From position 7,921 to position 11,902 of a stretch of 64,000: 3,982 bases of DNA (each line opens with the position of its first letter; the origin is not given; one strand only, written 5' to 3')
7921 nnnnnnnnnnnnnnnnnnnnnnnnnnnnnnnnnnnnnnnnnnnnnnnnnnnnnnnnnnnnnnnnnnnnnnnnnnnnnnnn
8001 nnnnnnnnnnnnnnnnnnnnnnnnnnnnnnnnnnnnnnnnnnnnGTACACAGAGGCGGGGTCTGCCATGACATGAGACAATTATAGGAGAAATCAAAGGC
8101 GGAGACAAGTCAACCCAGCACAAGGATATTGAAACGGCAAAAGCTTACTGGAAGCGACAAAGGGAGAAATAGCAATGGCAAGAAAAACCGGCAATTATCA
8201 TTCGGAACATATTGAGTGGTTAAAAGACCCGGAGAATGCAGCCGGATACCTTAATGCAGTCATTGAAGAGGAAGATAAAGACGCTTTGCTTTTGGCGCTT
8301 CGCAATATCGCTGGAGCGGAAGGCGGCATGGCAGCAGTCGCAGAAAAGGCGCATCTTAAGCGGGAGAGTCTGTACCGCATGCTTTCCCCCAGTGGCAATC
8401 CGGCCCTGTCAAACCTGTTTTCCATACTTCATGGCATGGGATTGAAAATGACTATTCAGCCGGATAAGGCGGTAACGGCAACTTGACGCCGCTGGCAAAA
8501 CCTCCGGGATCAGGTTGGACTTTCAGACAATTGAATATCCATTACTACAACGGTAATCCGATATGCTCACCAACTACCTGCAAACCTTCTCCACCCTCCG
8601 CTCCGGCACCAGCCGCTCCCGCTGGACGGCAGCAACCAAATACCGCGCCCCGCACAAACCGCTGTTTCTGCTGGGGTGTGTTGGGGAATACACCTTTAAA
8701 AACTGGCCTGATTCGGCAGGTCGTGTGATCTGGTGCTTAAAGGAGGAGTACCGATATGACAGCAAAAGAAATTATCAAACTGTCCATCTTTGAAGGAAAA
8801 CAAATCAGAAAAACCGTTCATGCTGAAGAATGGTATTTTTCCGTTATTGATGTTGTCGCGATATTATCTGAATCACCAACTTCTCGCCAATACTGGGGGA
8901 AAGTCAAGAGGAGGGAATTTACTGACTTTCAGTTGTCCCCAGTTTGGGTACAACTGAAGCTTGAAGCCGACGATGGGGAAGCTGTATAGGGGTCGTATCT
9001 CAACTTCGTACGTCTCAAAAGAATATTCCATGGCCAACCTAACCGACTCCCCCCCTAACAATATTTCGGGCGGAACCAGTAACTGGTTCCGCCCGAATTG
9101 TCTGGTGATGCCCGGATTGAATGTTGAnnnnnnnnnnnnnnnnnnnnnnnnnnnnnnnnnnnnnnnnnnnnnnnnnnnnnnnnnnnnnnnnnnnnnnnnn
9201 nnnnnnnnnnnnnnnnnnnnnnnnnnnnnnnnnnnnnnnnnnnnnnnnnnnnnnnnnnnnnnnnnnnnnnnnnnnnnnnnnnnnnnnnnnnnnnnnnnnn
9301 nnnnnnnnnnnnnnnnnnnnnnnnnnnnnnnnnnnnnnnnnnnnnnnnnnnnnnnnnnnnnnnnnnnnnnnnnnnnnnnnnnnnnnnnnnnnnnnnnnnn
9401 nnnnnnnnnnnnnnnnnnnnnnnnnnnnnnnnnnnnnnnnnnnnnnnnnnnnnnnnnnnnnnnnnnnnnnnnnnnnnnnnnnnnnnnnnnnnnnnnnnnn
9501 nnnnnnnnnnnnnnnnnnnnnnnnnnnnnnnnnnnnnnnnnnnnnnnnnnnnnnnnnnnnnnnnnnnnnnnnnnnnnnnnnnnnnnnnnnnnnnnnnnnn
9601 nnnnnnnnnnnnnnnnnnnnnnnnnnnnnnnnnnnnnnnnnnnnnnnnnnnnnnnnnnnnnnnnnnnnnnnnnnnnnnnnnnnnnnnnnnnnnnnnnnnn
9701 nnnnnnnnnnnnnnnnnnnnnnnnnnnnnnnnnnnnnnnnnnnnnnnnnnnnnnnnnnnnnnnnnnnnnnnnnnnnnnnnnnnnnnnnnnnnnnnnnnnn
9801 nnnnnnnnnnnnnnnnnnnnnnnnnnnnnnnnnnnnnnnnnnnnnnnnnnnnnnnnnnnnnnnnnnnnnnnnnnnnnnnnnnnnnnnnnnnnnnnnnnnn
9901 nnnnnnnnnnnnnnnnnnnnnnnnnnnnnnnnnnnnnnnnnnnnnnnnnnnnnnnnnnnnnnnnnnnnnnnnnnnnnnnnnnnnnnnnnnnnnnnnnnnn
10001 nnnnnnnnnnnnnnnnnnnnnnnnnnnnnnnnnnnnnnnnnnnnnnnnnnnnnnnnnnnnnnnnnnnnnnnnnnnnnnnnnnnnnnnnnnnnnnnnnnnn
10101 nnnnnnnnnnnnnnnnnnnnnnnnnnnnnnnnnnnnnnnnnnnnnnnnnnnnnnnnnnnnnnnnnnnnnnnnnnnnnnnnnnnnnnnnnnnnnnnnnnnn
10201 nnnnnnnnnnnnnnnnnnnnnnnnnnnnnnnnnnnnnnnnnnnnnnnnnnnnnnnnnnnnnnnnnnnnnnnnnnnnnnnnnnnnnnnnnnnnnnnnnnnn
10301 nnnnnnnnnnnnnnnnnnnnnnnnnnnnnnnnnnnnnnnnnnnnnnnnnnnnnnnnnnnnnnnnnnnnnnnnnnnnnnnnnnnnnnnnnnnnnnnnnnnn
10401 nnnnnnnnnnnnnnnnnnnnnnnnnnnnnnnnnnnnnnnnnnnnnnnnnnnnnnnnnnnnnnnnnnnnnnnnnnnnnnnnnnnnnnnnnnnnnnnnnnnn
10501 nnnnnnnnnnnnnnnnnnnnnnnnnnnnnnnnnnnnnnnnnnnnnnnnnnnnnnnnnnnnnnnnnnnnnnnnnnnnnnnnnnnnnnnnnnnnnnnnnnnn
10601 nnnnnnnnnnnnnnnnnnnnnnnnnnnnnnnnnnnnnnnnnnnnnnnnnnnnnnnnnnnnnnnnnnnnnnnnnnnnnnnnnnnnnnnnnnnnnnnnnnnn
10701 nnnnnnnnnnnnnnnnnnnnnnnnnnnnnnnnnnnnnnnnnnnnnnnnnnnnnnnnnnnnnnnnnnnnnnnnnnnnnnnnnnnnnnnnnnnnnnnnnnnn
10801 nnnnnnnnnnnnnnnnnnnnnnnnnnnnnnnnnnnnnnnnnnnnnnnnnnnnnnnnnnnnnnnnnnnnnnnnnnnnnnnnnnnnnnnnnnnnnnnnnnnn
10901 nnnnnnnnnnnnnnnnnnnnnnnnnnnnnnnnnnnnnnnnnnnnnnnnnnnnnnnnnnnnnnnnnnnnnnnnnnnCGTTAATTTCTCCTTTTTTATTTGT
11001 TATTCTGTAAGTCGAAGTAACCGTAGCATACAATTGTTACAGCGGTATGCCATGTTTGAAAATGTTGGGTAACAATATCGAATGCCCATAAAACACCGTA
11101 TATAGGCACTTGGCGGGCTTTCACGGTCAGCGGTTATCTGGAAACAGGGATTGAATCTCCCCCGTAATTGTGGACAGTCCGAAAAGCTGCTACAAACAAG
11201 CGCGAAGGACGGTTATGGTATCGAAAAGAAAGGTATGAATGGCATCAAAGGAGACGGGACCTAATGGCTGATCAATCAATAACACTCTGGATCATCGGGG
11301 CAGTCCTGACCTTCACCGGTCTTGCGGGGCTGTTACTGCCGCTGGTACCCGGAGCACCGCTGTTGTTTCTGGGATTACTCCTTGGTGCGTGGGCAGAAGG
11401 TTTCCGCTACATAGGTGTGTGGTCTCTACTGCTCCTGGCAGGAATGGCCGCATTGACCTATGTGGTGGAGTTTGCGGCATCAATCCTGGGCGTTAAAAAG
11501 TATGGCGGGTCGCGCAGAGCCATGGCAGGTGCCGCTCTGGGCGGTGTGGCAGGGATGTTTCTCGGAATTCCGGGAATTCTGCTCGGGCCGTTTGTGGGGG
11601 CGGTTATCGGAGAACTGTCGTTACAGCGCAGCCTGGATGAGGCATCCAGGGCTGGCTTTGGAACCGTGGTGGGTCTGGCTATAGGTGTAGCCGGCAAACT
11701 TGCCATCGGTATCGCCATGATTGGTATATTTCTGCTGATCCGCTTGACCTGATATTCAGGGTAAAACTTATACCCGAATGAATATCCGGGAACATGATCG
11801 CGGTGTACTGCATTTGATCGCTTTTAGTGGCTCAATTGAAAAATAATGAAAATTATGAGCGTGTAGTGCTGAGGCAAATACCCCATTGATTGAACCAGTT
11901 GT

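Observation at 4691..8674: The same ~105-nt gene 5' end occurs four times: one intact HNH gene plus three orphan fragments that delimit unrelated cassettes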

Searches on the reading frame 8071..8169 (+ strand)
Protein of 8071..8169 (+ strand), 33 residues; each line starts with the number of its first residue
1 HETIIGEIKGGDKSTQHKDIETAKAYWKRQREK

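Call 74: search_protein_families(library=pfam, proteins=[window:8071-8169:+], max_evalue=10)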
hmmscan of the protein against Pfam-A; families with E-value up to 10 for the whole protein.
seq(33 aa): 0 families

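Call 75: search_protein_families(library=phrogs, proteins=[window:8071-8169:+], max_evalue=1)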
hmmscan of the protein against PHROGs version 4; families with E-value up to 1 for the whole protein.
seq(33 aa): 1 family
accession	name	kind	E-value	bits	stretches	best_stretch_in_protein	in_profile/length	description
phrog_3445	-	moron, auxiliary metabolic gene and host takeover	0.00068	20.8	1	8-31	77-100/103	toxin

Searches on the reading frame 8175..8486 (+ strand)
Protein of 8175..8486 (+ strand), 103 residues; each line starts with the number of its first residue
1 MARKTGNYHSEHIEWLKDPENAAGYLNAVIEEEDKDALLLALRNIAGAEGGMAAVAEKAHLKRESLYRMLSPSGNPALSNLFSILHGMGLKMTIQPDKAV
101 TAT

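Call 5: search_protein_families(library=pfam, proteins=[window:8175-8486:+], max_evalue=0.01)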
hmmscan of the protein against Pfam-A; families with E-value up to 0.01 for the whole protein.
window:8175-8486:+ (103 aa): 1 family
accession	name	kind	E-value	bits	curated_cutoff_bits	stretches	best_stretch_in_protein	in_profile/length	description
PF21716.3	dnstrm_HI1420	-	3.2e-18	65.8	27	1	13-95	8-89/90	Probable addiction module antidote protein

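Call 6: search_protein_families(library=ncbifam, proteins=[window:8175-8486:+], max_evalue=0.01)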
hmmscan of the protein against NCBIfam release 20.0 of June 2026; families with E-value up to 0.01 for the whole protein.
window:8175-8486:+ (103 aa): 2 families
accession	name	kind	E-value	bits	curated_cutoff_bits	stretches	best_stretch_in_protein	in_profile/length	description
TIGR02684.1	dnstrm_HI1420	hypoth_equivalog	3.4e-18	65.6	53.7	1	12-94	7-88/89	addiction module antidote protein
NF048016.1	antoxin_DhiA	equivalog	0.00018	22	200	1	29-87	98-156/160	type II toxin-antitoxin system antitoxin DhiA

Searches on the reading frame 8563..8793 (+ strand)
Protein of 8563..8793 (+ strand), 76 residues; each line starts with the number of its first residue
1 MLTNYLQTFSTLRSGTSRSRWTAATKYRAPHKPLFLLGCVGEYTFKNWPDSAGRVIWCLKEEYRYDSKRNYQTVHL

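Call 74: search_protein_families(library=pfam, proteins=[window:8563-8793:+], max_evalue=10)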
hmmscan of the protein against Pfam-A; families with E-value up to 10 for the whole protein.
window:8563-8793:+ (76 aa): 0 families

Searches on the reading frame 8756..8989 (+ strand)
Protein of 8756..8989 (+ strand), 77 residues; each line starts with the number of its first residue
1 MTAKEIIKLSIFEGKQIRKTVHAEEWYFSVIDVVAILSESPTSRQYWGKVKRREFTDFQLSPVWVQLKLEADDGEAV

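Call 5: search_protein_families(library=pfam, proteins=[window:8756-8989:+], max_evalue=0.01)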
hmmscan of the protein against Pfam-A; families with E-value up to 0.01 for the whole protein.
window:8756-8989:+ (77 aa): 0 families

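Call 6: search_protein_families(library=ncbifam, proteins=[window:8756-8989:+], max_evalue=0.01)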
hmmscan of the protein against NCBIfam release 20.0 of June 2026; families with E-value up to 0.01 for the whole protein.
window:8756-8989:+ (77 aa): 0 families

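Call 74: search_protein_families(library=pfam, proteins=[window:8756-8989:+], max_evalue=10)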
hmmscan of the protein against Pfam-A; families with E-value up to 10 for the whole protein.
window:8756-8989:+ (77 aa): 0 families

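Call 75: search_protein_families(library=phrogs, proteins=[window:8756-8989:+], max_evalue=1)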
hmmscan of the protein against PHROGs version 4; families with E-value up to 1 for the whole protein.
window:8756-8989:+ (77 aa): 1 family
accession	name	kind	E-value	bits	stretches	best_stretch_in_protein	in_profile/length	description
phrog_15286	-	unknown function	7.5e-11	42.5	1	8-75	6-76/274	-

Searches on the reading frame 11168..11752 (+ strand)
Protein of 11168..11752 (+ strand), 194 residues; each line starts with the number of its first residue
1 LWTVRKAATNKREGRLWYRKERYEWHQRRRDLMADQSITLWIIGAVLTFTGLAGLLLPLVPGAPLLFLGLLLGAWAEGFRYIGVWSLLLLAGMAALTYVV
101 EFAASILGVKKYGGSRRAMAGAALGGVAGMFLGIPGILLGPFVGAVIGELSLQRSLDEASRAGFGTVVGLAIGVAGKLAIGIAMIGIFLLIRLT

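Call 31: search_protein_families(library=pfam, proteins=[window:11168-11752:+], max_evalue=0.001)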
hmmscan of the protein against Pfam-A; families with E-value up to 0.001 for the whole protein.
window:11168-11752:+ (194 aa): 1 family
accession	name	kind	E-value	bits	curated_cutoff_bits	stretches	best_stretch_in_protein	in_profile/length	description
PF04306.18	DUF456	-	6.1e-35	121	29.4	1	56-190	1-137/139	Protein of unknown function (DUF456)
